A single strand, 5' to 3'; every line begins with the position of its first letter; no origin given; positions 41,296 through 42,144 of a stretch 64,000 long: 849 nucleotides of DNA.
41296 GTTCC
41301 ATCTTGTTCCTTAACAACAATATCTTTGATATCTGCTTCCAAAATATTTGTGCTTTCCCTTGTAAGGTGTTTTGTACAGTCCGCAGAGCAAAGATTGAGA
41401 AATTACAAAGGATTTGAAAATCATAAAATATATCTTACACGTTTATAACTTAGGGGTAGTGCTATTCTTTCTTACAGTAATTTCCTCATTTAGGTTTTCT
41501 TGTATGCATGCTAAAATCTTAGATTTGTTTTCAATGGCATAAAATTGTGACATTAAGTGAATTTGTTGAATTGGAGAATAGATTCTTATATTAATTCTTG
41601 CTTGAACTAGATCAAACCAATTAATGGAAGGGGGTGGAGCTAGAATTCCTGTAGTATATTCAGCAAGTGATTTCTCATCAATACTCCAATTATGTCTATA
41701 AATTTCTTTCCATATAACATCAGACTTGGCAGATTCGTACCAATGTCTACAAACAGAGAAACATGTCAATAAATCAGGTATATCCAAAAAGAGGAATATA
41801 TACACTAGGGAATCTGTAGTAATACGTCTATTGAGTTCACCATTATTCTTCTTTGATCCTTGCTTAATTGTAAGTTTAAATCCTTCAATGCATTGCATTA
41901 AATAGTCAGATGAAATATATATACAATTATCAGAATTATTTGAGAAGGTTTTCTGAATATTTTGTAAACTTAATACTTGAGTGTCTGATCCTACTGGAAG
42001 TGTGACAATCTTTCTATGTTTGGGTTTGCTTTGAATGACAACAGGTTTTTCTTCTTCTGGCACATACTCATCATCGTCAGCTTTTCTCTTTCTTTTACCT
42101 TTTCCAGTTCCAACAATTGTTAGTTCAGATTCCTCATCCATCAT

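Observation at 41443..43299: GATA zinc finger + AT-hooks combined with a C-terminal F-box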

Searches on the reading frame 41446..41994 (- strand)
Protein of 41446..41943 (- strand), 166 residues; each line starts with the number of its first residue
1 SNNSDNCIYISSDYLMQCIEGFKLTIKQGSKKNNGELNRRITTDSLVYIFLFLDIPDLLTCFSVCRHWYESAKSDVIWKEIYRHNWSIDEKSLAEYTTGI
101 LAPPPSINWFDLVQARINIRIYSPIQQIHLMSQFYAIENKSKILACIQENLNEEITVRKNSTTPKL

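Call 11: search_solved_structures(query=window:41446-41943:-, max_evalue=10, show_alignments=3)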
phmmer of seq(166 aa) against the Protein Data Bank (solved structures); distinct sequences matched with E-value up to 10: 27.
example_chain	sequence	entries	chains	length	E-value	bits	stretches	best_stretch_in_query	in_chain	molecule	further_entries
9sfp_A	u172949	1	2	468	0.0021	21.2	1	46-88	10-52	F-box and WD-40 domain protein 12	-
1fs1_A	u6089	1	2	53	0.0024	21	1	44-80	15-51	CYCLIN A/CDK2-ASSOCIATED P19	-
9kbd_C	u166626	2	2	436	0.0064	19.6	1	41-92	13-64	F-box only protein 3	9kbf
1ldk_E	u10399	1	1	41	0.0074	19.4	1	44-78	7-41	SKP2-like protein type gamma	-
12dl_PA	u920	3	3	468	0.008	19.3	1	46-87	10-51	F-box and WD-40 domain protein 21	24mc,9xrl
5ibk_B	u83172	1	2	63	0.0086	19.2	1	44-80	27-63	F-box/WD repeat-containing protein 7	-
1fs2_A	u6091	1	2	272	0.014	18.5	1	44-82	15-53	SKP2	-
12dl_OA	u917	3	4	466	0.019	18.1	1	46-88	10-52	F-box and WD-40 domain protein 19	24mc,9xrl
6o60_C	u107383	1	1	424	0.022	17.8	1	31-90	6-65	F-box/LRR-repeat protein 2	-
5v4b_B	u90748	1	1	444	0.026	17.6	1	45-89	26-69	F-box/WD repeat-containing protein 7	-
2ovp_B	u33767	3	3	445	0.026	17.6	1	45-89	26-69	F-box/WD repeat protein 7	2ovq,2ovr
7t1y_B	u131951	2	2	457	0.027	17.6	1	45-89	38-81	F-box/WD repeat-containing protein 7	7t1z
1fqv_A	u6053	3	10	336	0.036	17.2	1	44-81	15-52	SKP2 | S-phase kinase-associated protein 2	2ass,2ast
7b5l_T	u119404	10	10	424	0.042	17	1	44-81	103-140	S-phase kinase-associated protein 2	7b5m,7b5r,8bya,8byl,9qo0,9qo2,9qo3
7z8t_F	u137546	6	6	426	0.042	17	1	44-81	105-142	S-phase kinase-associated protein 2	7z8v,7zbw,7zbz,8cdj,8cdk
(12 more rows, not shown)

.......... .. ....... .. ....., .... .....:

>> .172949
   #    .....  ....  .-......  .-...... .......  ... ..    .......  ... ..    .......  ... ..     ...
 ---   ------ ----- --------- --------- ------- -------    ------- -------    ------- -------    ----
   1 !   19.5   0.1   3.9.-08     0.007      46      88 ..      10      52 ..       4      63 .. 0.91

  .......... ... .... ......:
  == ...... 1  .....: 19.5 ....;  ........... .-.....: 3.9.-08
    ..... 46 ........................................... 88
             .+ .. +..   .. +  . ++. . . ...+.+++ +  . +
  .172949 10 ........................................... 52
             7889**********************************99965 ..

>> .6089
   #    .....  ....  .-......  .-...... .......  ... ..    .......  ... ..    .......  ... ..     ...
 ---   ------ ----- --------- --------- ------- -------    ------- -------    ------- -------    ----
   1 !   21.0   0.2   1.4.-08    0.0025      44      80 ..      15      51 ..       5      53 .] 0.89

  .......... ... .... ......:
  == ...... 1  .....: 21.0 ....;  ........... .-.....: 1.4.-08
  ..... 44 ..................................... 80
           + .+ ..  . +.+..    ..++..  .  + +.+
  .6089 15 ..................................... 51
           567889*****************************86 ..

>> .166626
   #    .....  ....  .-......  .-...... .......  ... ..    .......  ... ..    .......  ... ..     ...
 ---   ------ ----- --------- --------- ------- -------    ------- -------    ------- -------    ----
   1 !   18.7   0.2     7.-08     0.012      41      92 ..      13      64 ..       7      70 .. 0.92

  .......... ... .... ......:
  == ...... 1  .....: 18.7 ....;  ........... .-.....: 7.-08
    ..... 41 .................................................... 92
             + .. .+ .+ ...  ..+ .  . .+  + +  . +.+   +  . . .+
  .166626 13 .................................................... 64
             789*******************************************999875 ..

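Call 22: predict_structure(alignment_id=A2)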
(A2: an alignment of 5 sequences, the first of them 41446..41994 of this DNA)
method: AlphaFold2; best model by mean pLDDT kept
length: 183 residues; sequences in the alignment: 5
mean_pLDDT: 57.4   pTM: 0.49
mean pLDDT of the five models: 57.4, 51.7, 47.6, 47.2, 42.4
residues with pLDDT >= 90: 0; 70-90: 48; 50-70: 71; < 50: 64
segments of 3 or more residues with pLDDT < 50: 1-31, 35-56, 115-121, 181-183
pLDDT, mean of each block of 10 residues (from residue 1): 35 34 36 46 42 46 66 64 65 75 67 47 65 70 70 69 73 69 43
secondary structure, 60 per line:
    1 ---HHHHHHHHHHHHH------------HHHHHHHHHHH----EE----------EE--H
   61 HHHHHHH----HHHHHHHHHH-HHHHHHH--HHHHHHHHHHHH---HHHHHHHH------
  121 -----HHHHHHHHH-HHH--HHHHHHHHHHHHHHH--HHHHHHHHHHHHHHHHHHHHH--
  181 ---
elements in order: H4-16 H29-39 H60-67 H72-81 H83-89 H92-103 H107-114 H126-134 H141-155 H158-178

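Call 23: search_protein_representatives(alignment_id=A2)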
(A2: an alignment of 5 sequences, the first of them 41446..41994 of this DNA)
Query: 5 sequences, 185 profile positions. Proteins with E-value up to 0.001 (for the whole library): 197; up to 1e-10: 10; up to 1e-30: 4. The best 150 are listed.
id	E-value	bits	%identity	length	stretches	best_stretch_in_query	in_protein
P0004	1.4e-98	344.2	-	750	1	1-184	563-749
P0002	8.3e-91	318.8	-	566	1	1-181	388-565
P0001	3.5e-87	307.0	-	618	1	1-184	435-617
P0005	6.2e-63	228.0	-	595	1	39-185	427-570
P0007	1.4e-30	122.5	-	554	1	38-180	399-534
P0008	1.7e-23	99.4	-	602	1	55-175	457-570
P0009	3.7e-23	98.3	-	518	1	58-184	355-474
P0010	4.8e-14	68.6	-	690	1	57-175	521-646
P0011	1.7e-13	66.8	-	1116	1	54-175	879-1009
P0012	3.0e-13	66.0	-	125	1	81-145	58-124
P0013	9.1e-10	54.7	-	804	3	60-109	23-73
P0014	8.7e-09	51.5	-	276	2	65-118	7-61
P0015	1.2e-08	51.1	-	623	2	62-105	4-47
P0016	4.8e-08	49.0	-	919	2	58-151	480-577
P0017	7.8e-08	48.3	-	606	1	29-139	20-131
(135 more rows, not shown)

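Call 24: search_protein_families(library=pfam, proteins=[P0007, P0008, P0009, P0010, P0011, P0012, P0016, P0017], max_evalue=0.01)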
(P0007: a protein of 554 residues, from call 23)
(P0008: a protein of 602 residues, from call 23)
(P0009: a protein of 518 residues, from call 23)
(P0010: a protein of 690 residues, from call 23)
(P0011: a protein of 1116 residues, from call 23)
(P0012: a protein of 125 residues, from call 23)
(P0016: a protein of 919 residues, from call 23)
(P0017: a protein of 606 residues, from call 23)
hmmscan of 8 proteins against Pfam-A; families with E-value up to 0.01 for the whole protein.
P0007 (554 aa): 3 families
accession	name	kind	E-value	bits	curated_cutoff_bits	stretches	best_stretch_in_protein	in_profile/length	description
PF00320.33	GATA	-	3.9e-13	49.2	26.8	1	208-237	1-30/36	GATA zinc finger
PF12937.12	F-box-like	-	2e-07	31.1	24.3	1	419-458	7-45/47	F-box-like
PF03153.18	TFIIA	-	0.00019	22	36.2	1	36-203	134-302/415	Transcription factor IIA, alpha/beta subunit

P0008 (602 aa): 3 families
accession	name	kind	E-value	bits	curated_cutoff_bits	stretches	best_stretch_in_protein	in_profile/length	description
PF00320.33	GATA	-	2.8e-12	46.4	26.8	1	34-65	1-32/36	GATA zinc finger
PF12937.12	F-box-like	-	7e-10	39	24.3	1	460-504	2-46/47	F-box-like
PF00646.38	F-box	-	0.0018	18.6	20.5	1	467-500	9-42/43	F-box domain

P0009 (518 aa): 2 families
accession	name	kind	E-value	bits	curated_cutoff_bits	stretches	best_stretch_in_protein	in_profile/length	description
PF12937.12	F-box-like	-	5.4e-11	42.5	24.3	1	362-398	9-45/47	F-box-like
PF00646.38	F-box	-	4.7e-06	26.7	20.5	1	362-395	9-42/43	F-box domain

P0010 (690 aa): 2 families
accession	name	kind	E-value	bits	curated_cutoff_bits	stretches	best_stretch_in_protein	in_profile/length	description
PF12937.12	F-box-like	-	0.0015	18.7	24.3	1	529-565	9-45/47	F-box-like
PF00320.33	GATA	-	0.0047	16.9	26.8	0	12-44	1-33/36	GATA zinc finger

P0011 (1116 aa): 3 families
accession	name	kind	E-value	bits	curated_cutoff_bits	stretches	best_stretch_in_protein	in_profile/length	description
PF00320.33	GATA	-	4.6e-05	23.4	26.8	1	717-748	1-34/36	GATA zinc finger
PF00646.38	F-box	-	0.00086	19.6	20.5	1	887-923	6-42/43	F-box domain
PF12937.12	F-box-like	-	0.0014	18.8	24.3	1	888-926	7-45/47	F-box-like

P0012 (125 aa): 0 families

P0016 (919 aa): 40 families (the best 25 are shown)
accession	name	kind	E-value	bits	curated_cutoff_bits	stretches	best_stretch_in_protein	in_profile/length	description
PF12937.12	F-box-like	-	5.6e-29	100.1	24.3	2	479-523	1-45/47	F-box-like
PF25173.1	Beta-prop_WDR3_1st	-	4.8e-23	82.2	154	2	655-806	35-184/184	WDR3 first beta-propeller domain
PF25171.1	Beta-prop_WDR36-Utp21_1st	-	7.3e-23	81.8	80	1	565-809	25-225/266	WDR36/Utp21 first beta-propeller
PF24807.1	WD40_CDC20-Fz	-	1e-22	81.2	200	2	618-745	61-190/292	CDC20/Fizzy WD40 domain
PF25174.1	Beta-prop_THOC3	-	2.2e-19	69.9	305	2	609-769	90-246/272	THOC3 beta-propeller domain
PF24814.1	WD40_Prp19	-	1.2e-18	67.6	320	2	611-765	52-206/281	Prp19 WD40 domain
PF23414.1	Beta-prop_EML_2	-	2.2e-18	67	90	2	662-765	11-110/266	Echinoderm microtubule-associated protein second beta-propeller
PF24796.1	WDR55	-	4.4e-18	65.8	200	2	105-292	4-197/296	WDR55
PF25172.1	Beta-prop_WDR3_2nd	-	2.3e-16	60.3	140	1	657-753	6-102/293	WDR3 second beta-propeller domain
PF00646.38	F-box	-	7.9e-16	57.7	20.5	2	479-520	1-42/43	F-box domain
PF25175.1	Beta-prop_WDR5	-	1.1e-13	51.5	250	2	169-261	74-165/296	WDR5 beta-propeller domain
PF23393.2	Beta-prop_WDR90_POC16_2nd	-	7.7e-13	48.7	60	1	662-751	7-97/291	WDR90/POC16, second beta-propeller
PF23775.1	Beta-prop_RIG_2nd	-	2.6e-12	47.2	80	2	201-377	4-175/278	RIG second beta-propeller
PF23410.3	Beta-prop_VPS8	-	1.2e-11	44.6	28.9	2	213-264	44-98/358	Vps8 beta-propeller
PF13570.13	Beta-prop_ACSF4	-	4.3e-11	43.2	133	1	627-743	27-144/329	Beta-alanine-activating enzyme, beta-propeller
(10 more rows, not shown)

P0017 (606 aa): 4 families
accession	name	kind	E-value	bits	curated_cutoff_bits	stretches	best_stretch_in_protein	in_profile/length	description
PF25499.1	Beta-prop_pof12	-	7.4e-36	124.5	27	1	300-573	184-428/445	F-box protein pof12 beta-propeller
PF12937.12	F-box-like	-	1.2e-13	51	24.3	1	54-94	6-46/47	F-box-like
PF00646.38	F-box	-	1.1e-09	38.3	20.5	1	51-90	3-42/43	F-box domain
PF23414.1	Beta-prop_EML_2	-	4.1e-06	26.8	90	0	161-248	8-81/266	Echinoderm microtubule-associated protein second beta-propeller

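Call 32: search_solved_structures(query=A3, max_evalue=1, show_alignments=2)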
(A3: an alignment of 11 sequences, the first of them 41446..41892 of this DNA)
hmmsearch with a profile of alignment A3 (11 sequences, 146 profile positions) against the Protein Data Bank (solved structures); distinct sequences matched with E-value up to 1: 50.
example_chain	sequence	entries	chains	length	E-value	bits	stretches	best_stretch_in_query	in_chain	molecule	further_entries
5ibk_B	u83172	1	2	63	6.3e-08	35.6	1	6-59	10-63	F-box/WD repeat-containing protein 7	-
5v4b_B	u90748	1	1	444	6.4e-07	32.3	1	8-61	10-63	F-box/WD repeat-containing protein 7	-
2ovp_B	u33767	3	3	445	6.4e-07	32.3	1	8-61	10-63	F-box/WD repeat protein 7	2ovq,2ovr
7t1y_B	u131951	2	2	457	6.6e-07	32.3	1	8-61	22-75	F-box/WD repeat-containing protein 7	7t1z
9sfp_A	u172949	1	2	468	8.6e-07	31.9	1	24-65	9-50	F-box and WD-40 domain protein 12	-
6bva_E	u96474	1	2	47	1.9e-06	30.8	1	17-58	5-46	Lysine-specific demethylase 2B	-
12dl_PA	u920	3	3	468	1.9e-06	30.7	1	25-65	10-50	F-box and WD-40 domain protein 21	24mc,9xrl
12dl_OA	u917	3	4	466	2.3e-06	30.5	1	24-65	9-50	F-box and WD-40 domain protein 19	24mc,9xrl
12dl_NA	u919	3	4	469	2.3e-06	30.5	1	23-66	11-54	Expressed sequence C85627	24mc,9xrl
6o60_C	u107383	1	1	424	2.5e-06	30.4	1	11-60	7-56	F-box/LRR-repeat protein 2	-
7z8b_F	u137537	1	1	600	3.6e-06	29.9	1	22-77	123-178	F-box/WD repeat-containing protein 8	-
6vcd_B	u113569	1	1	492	5.3e-06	29.3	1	20-66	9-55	F-box/LRR-repeat protein 5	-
9jkb_C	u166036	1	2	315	8.6e-06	28.6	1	16-60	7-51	F-box only protein 4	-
3l2o_B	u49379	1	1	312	1.2e-05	28.2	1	19-60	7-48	F-box only protein 4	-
9kbd_C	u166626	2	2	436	1.3e-05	28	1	18-71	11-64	F-box only protein 3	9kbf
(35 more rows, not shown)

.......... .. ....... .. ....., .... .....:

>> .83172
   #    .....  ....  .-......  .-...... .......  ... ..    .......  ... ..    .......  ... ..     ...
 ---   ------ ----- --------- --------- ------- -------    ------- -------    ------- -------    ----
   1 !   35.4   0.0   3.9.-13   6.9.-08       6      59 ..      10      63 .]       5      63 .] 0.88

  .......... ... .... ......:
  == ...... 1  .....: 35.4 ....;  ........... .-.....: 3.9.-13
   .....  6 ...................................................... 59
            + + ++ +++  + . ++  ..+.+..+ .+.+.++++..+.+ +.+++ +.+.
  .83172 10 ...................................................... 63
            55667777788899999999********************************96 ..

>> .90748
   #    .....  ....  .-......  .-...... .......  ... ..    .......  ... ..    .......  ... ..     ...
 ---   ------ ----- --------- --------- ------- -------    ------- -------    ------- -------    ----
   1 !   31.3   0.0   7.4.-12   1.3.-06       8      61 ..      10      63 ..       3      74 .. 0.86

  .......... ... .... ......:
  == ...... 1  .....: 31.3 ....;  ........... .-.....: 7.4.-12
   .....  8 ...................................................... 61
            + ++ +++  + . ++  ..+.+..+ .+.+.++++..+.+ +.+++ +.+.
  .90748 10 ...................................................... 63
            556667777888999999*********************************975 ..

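Call 33: find_encoding_contigs(protein=P0007, flank=8000, max_places=2)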
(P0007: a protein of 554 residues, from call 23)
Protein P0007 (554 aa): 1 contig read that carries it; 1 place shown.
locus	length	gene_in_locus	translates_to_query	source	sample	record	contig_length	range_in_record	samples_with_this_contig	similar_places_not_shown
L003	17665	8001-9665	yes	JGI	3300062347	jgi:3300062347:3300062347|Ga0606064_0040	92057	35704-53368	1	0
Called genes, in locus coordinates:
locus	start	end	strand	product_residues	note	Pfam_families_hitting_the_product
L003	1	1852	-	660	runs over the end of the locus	PF05602:CLPTM1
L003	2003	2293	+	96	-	-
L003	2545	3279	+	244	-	PF10294:Methyltransf_16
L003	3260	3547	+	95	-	-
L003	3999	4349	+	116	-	PF13540:RCC1_2 (faint), PF25390:WD40_RLD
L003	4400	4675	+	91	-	-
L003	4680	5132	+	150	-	PF13540:RCC1_2 (faint)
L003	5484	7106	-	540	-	PF00617:RasGEF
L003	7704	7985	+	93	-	-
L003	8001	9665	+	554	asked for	PF00320:GATA, PF12937:F-box-like (weak)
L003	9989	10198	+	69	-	PF27641:SIP5_N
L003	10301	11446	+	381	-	-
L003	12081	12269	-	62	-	-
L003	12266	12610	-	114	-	PF04072:LCM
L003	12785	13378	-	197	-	PF03987:Autophagy_act_C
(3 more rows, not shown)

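Call 39: predict_structure(alignment_id=A3)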
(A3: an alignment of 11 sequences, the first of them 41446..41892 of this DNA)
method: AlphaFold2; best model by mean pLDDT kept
length: 149 residues; sequences in the alignment: 11
mean_pLDDT: 74.0   pTM: 0.55
mean pLDDT of the five models: 74.0, 63.0, 53.8, 48.7, 47.1
residues with pLDDT >= 90: 3; 70-90: 107; 50-70: 13; < 50: 26
segments of 3 or more residues with pLDDT < 50: 1-21, 84-87
pLDDT, mean of each block of 10 residues (from residue 1): 33 39 69 82 79 81 86 77 56 88 88 88 88 86 68
secondary structure, 60 per line:
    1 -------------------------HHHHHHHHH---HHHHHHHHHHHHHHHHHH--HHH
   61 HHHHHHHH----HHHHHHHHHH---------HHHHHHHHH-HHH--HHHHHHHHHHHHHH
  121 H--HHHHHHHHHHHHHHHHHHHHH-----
elements in order: H26-34 H38-55 H58-68 H73-82 H92-100 H107-121 H124-144

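Call 44: fold_search(model_id=the predicted structure, library=pdb)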
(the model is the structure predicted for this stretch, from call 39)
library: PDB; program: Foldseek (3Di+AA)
matches with E <= 10: 35; with E <= 0.001: 0
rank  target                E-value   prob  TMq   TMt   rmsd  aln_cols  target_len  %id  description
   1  9xrl_A                1.5e+00  0.47  0.24  0.09  11.4        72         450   26  Structure of mouse cytoplasmic lattice (CPL) repeating unit (released 2026-03-18)
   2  9kgl_A                3.2e+00  0.06  0.21  0.13  15.7       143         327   15  Structure of KATP channel in complex with centipede toxin SpTx1 (released 2025-11-12)
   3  6o9v_B                3.4e+00  0.09  0.25  0.14  15.9       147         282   12  KirBac3.1 mutant at a resolution of 3.1 Angstroms (released 2020-05-27)
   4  8kc4                  3.4e+00  0.06  0.21  0.21  15.0       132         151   12  De novo design protein -NA05 (released 2024-08-07)
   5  5ou5_C                4.4e+00  0.06  0.17  0.07   9.4        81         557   16  Crystal structure of maize chloroplastic photosynthetic NADP(+)-dependent malic enzyme (released 2018-12-12)
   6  7u1s_A                4.6e+00  0.03  0.19  0.10  15.2       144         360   14  Cryo-EM structure of the pancreatic ATP-sensitive potassium channel bound to ATP and repaglinide with SUR1-out conform (released 2022-08-31)
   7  7tys_D                5.2e+00  0.03  0.19  0.12  15.4       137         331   18  Cryo-EM structure of the pancreatic ATP-sensitive potassium channel bound to ATP and repaglinide with Kir6.2-CTD in th (released 2022-08-31)
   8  4euk_B                5.2e+00  0.03  0.16  0.16  13.6       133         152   11  Crystal structure (released 2013-02-20)
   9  7p46_F                5.2e+00  0.01  0.10  0.07  12.7       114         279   10  Crystal Structure of Xanthomonas campestris Tryptophan 2,3-dioxygenase (TDO) (released 2021-10-06)
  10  4mal_A                5.9e+00  0.09  0.20  0.38   4.2        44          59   20  TPR3 of FimV from P. aeruginosa (PAO1) (released 2014-08-20)
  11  2vkj_A                5.9e+00  0.06  0.24  0.29  10.3        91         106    8  Structure of the soluble domain of the membrane protein TM1634 from Thermotoga maritima (released 2008-04-08)
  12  7u7m_C                5.9e+00  0.03  0.18  0.12  15.5       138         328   17  Cryo-EM structure of the pancreatic ATP-sensitive potassium channel in the presence of carbamazepine and ATP with Kir6 (released 2022-08-31)
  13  7tys_C                5.9e+00  0.03  0.18  0.12  15.5       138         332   17  Cryo-EM structure of the pancreatic ATP-sensitive potassium channel bound to ATP and repaglinide with Kir6.2-CTD in th (released 2022-08-31)
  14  7n9l                  6.3e+00  0.04  0.20  0.12  15.4       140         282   13  KirBac3.1 C71S C262S (released 2021-12-29)
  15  7uaa_D                6.6e+00  0.03  0.19  0.12  15.4       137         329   18  CryoEM structure of the pancreatic ATP-sensitive potassium channel in the ATP-bound state with Kir6.2-CTD in the up co (released 2022-08-31)
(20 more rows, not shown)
